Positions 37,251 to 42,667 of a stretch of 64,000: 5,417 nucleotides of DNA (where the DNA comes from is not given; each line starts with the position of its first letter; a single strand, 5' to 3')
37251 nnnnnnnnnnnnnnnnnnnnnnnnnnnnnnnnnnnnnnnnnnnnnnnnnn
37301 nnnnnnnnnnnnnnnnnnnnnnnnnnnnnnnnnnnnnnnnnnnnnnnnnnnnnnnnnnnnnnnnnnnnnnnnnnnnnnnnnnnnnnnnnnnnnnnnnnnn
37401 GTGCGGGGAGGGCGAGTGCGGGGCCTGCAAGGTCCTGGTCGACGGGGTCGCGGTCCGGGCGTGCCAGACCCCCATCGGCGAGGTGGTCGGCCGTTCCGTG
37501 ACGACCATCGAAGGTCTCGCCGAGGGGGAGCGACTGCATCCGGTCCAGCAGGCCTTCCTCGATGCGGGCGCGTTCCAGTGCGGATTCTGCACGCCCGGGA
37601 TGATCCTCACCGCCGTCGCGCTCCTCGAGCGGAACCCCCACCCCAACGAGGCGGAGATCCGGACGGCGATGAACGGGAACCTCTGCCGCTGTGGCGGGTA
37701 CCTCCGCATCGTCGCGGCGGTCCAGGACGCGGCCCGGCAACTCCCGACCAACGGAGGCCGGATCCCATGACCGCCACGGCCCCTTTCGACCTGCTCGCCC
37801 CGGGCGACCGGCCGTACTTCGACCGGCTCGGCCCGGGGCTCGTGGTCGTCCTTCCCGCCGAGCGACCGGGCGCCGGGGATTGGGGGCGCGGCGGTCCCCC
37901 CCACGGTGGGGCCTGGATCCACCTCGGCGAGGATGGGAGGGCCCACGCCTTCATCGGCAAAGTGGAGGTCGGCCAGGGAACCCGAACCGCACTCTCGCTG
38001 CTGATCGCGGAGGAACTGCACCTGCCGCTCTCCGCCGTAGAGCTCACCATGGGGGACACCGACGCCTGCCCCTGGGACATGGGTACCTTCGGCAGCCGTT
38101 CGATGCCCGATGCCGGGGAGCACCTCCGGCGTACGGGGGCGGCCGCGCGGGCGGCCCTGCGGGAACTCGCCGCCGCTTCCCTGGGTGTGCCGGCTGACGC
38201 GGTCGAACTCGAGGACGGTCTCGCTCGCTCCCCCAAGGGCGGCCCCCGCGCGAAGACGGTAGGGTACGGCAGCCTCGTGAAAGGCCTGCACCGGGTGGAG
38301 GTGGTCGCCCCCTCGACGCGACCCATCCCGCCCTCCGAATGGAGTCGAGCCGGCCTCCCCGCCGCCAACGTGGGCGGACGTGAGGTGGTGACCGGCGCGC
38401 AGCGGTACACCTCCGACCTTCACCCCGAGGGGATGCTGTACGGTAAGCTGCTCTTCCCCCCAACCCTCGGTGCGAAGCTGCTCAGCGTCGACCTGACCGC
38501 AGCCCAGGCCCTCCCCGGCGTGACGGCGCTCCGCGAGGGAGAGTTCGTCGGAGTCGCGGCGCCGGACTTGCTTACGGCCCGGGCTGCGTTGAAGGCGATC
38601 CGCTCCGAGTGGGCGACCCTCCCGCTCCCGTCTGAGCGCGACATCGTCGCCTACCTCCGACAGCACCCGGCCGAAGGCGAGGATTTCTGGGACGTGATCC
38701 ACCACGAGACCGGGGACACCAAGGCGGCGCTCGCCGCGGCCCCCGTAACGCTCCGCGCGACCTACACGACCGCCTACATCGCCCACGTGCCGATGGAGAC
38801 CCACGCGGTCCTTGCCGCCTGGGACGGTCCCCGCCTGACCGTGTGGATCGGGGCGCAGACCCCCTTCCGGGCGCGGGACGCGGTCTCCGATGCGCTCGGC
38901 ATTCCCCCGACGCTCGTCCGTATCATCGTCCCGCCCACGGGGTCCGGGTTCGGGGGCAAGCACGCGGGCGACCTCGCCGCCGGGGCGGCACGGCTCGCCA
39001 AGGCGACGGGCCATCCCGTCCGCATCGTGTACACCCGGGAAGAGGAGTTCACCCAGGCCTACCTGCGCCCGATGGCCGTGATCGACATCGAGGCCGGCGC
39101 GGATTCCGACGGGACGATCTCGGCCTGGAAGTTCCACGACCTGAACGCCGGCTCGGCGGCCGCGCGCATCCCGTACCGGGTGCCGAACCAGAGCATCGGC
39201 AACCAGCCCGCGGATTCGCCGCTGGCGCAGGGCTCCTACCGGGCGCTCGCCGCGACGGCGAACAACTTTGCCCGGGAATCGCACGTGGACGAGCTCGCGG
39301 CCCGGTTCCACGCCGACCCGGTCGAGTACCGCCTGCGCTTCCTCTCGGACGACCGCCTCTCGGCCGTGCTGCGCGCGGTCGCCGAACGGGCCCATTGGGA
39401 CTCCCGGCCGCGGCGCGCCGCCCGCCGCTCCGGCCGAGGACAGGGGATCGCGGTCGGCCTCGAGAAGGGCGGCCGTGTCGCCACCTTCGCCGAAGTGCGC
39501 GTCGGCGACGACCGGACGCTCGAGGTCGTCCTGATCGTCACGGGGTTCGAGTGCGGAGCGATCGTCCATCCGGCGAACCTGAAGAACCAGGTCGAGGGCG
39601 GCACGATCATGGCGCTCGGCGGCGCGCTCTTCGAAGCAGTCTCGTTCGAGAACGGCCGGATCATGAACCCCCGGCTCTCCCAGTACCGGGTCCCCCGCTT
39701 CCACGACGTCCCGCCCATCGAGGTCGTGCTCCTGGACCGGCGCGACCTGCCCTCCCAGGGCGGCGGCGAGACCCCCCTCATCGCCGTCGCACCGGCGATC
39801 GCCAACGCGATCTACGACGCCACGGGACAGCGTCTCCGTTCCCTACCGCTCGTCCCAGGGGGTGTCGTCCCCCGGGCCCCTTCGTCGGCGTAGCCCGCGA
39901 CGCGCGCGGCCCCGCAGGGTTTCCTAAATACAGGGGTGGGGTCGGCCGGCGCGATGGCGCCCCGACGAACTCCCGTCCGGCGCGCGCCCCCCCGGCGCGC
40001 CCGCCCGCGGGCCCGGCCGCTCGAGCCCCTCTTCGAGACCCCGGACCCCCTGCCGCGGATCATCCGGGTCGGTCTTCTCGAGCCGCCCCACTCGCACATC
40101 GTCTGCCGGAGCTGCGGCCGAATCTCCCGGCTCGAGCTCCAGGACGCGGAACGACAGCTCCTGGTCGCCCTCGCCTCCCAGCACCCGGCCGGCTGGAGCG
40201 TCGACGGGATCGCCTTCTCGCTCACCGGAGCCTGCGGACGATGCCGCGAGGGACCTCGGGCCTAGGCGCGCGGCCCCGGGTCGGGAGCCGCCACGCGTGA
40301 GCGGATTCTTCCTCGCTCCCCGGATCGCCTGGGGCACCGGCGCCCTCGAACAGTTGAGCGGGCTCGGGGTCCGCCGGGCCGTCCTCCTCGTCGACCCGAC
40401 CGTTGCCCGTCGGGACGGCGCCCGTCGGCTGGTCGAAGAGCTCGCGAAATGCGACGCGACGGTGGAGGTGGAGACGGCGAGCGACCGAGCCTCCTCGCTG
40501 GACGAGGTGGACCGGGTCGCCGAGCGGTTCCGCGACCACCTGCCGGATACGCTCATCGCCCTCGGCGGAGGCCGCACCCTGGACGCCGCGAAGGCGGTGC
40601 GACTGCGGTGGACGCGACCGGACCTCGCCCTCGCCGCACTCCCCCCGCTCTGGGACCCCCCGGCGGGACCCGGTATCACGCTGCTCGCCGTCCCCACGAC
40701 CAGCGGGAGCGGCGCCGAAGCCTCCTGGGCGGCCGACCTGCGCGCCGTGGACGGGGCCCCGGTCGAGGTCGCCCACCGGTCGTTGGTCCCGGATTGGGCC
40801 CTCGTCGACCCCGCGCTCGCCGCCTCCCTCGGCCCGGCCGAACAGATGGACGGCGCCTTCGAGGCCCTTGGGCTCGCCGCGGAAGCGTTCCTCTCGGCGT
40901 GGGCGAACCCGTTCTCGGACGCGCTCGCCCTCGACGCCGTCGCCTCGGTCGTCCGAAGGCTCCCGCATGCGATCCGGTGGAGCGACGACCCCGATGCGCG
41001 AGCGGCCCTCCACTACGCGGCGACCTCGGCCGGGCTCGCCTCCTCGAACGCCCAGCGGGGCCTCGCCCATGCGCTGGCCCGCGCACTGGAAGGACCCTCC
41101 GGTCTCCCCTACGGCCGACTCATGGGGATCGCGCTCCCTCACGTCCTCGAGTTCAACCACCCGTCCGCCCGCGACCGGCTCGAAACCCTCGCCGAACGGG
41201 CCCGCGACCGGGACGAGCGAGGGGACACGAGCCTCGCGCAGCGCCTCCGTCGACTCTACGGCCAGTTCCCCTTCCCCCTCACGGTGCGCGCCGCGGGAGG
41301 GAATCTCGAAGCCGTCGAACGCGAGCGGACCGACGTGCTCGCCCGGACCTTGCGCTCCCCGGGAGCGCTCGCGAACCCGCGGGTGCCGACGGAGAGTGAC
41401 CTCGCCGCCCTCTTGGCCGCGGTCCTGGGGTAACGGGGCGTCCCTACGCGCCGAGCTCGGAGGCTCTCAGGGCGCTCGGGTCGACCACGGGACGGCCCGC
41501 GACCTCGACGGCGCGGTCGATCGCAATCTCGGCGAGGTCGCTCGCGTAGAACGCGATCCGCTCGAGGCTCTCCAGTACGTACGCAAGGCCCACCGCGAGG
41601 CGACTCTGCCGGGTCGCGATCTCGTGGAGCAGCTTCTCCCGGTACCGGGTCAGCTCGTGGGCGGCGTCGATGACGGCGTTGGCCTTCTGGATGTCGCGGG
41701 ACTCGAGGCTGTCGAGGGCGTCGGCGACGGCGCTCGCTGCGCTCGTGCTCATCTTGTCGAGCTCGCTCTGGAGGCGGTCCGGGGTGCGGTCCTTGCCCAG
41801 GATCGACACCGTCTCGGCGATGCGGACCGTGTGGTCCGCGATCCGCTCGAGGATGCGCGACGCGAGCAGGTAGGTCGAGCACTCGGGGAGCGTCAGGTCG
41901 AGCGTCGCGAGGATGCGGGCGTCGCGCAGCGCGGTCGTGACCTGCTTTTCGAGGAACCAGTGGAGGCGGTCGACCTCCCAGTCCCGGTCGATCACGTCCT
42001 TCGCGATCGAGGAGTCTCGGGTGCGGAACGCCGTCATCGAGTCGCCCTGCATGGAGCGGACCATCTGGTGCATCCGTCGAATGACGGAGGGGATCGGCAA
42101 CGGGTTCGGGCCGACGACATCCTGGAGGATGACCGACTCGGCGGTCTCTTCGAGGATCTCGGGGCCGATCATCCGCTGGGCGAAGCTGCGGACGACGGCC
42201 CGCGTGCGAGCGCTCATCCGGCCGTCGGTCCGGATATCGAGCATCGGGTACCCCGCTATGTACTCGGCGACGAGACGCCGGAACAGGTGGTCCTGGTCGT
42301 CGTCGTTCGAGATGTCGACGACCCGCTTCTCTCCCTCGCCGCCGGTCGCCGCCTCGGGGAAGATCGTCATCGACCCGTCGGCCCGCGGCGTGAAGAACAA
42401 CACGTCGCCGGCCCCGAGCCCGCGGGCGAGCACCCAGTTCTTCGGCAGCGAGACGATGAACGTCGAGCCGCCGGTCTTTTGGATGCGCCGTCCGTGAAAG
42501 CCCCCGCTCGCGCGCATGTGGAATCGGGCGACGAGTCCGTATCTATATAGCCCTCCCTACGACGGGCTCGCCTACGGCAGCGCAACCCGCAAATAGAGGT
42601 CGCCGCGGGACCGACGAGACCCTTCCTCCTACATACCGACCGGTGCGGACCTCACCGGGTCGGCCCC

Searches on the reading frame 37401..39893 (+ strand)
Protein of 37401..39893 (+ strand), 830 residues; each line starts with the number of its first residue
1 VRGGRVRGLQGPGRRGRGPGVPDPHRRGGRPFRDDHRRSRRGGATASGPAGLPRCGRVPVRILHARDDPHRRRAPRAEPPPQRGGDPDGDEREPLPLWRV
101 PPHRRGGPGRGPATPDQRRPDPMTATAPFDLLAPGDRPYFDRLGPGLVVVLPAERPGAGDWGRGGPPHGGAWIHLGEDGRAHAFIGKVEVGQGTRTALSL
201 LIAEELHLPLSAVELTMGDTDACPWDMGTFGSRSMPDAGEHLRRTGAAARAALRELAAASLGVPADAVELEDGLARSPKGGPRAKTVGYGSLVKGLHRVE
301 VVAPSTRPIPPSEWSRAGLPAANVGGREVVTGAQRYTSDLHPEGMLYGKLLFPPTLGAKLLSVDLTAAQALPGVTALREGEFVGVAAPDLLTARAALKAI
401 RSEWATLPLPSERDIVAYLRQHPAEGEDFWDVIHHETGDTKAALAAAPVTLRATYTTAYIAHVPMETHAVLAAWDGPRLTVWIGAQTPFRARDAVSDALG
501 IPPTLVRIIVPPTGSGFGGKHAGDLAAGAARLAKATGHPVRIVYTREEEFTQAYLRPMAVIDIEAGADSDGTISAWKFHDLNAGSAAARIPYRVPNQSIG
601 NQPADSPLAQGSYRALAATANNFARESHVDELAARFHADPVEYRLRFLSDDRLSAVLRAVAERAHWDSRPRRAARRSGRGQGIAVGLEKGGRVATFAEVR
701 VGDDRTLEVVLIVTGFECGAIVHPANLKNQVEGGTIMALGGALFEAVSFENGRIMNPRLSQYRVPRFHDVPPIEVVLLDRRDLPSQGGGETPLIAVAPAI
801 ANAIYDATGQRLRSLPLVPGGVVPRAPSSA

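Call 56: search_protein_families(library=pfam, proteins=[window:37401-39893:+], max_evalue=0.00001)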
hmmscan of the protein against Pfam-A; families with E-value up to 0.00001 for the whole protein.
window:37401-39893:+ (830 aa): 3 families
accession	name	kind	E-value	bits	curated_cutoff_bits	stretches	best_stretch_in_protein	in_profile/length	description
PF02738.23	MoCoBD_1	-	1.2e-43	149.4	27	1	434-646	12-242/244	Molybdopterin cofactor-binding domain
PF20256.3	MoCoBD_2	-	1.4e-40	140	27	2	162-288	41-162/283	Molybdopterin cofactor-binding domain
PF01315.27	Ald_Xan_dh_C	-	5.2e-06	27.2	31.3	0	331-377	1-47/110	Aldehyde oxidase and xanthine dehydrogenase, a/b hammerhead domain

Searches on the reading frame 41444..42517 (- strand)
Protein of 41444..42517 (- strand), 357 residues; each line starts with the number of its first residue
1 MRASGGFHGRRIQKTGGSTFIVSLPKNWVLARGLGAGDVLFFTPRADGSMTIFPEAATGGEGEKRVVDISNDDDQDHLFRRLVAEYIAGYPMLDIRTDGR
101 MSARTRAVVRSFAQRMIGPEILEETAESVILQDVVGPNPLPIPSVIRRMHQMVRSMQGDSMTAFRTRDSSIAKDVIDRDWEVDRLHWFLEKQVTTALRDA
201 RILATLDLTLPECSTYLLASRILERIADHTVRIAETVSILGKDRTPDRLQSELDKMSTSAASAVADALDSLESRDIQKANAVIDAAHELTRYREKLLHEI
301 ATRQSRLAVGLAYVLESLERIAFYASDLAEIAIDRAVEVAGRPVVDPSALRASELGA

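Call 56: search_protein_families(library=pfam, proteins=[window:41444-42517:-], max_evalue=0.00001)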
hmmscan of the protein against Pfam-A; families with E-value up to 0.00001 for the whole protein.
window:41444-42517:- (357 aa): 2 families
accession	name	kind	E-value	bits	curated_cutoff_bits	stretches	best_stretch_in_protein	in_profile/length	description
PF01895.24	PhoU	-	2.8e-28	98.6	23.5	2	146-237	1-89/89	PhoU domain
PF04014.23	MazE_antitoxin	-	3.1e-06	27.5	24.7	1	13-55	1-43/48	Antidote-toxin recognition MazE, bacterial antitoxin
